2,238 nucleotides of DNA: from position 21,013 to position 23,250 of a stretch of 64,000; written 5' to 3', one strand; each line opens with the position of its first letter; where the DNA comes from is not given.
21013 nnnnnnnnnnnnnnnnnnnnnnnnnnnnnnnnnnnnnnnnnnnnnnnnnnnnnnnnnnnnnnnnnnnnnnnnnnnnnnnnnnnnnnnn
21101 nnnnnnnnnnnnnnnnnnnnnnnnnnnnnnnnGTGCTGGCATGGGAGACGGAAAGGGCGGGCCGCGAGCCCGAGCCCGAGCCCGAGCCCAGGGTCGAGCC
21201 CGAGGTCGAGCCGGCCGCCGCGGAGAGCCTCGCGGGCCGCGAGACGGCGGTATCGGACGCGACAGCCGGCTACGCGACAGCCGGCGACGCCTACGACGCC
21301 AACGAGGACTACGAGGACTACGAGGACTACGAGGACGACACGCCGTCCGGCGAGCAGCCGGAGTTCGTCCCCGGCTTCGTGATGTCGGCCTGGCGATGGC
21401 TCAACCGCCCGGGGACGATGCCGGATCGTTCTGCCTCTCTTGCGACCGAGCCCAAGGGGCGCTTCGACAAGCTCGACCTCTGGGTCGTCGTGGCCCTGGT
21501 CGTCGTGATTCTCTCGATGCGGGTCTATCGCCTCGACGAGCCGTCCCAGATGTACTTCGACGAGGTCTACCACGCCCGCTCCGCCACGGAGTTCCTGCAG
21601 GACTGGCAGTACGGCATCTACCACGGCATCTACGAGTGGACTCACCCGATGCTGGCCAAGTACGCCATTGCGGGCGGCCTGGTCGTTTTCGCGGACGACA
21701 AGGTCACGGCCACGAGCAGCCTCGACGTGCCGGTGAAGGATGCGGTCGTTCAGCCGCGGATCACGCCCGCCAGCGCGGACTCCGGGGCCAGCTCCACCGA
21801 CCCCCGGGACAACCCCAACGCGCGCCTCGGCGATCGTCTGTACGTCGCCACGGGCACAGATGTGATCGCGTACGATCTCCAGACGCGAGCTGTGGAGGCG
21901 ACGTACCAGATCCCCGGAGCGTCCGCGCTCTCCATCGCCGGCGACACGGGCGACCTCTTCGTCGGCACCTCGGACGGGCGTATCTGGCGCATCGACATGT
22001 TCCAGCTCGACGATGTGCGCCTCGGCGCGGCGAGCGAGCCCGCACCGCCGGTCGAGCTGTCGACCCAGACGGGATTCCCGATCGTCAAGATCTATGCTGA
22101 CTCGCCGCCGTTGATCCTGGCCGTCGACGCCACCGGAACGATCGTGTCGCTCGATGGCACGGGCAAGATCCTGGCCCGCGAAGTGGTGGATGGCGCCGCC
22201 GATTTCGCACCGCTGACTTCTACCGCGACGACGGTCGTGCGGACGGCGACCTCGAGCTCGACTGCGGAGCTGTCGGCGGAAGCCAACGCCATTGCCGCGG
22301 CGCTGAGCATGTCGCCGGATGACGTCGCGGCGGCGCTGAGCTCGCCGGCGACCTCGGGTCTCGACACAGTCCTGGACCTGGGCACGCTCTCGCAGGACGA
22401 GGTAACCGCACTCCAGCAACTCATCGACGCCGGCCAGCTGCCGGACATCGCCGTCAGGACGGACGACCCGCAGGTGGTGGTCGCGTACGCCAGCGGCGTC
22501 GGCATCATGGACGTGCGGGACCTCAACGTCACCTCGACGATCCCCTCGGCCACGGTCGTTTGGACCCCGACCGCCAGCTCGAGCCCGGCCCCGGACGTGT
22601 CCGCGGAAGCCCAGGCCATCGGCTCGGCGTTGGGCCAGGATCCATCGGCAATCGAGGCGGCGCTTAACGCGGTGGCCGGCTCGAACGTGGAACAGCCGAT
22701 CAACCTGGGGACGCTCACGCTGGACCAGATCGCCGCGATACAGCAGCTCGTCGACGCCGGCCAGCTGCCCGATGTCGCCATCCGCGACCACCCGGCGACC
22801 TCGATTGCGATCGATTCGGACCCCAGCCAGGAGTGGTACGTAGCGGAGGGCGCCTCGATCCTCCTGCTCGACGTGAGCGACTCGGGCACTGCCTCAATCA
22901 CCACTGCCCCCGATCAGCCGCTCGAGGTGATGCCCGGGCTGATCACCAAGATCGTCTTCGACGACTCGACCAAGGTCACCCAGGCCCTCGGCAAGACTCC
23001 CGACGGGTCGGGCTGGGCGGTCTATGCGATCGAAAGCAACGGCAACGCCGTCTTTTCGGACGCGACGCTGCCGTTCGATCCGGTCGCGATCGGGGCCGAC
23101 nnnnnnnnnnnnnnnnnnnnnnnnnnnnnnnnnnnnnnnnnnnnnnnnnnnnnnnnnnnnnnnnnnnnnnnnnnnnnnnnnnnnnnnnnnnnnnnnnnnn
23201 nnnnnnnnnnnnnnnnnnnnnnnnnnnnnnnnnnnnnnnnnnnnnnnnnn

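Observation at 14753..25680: Glycosylation island: polyprenyl-phosphate-sugar synthase-type GT2 clustered with four GT-C modules of three different classes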

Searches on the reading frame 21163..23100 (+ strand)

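Call 7: search_protein_families(library=pfam, proteins=[window:21163-23100:+], max_evalue=10)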
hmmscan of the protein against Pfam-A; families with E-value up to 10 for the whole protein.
window:21163-23100:+ (646 aa): 9 families
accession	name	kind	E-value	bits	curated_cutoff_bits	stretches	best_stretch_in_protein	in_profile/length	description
PF13360.13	PQQ_2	-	0.0042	17.2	27.6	1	209-278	160-223/233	Outer membrane protein assembly factor BamB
PF05887.16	Trypan_PARP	-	0.082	13.3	100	1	2-20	96-114/134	Procyclic acidic repetitive protein (PARP)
PF18834.6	LPD22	-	0.11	13.1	28.6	1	473-506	10-43/97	Large polyvalent protein associated domain 22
PF20067.5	SSL_N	-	0.17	12.2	18.9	1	260-277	29-46/46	Strictosidine synthase-like, N-terminal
PF02366.24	PMT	-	0.22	11.5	22.7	1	111-168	2-52/245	Dolichyl-phosphate-mannose-protein mannosyltransferase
PF21117.3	MRB1590_C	-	0.41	11.8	27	0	513-539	10-35/102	MRB1590 C-terminal domain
PF15754.10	SPESP1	-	0.48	10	27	1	1-31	123-152/322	Sperm equatorial segment protein 1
PF14421.12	LmjF365940-deam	-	1.9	8.6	27.1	1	473-514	70-113/218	LmjF365940 subfamily CDD/CDA-like deaminase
PF17782.7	DprA_WH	-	2.2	8.8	22.9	0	472-498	3-29/61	DprA winged helix domain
